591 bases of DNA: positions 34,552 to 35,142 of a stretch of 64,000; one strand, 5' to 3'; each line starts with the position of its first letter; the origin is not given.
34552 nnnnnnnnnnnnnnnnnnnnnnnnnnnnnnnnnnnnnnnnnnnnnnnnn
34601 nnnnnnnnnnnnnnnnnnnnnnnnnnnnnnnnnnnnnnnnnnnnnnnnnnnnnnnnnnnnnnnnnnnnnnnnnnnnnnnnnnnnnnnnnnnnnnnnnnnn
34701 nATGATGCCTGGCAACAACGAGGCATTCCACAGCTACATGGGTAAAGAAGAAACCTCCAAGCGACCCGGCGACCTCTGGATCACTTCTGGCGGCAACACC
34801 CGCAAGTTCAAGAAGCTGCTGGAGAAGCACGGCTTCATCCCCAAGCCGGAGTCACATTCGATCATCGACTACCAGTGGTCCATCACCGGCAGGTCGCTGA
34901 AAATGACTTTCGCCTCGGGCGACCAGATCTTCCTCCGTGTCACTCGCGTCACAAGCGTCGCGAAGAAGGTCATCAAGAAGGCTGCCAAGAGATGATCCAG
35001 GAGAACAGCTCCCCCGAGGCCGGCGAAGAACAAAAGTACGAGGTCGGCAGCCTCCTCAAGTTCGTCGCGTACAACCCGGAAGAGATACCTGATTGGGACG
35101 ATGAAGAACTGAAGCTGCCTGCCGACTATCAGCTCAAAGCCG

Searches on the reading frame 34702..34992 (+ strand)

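Call 26: search_protein_families(library=padloc, proteins=[window:34702-34992:+], max_evalue=0.1)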
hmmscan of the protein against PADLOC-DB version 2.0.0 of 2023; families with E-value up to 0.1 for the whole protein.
window:34702-34992:+ (97 aa): 1 family
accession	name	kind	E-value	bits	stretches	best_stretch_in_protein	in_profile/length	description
PDLC01120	Csx19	-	0.027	12.8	1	48-78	64-94/155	Csx19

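Call 27: search_protein_families(library=ncbifam, proteins=[window:34702-34992:+], max_evalue=0.1)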
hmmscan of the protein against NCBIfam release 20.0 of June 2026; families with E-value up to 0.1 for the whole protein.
window:34702-34992:+ (97 aa): 0 families
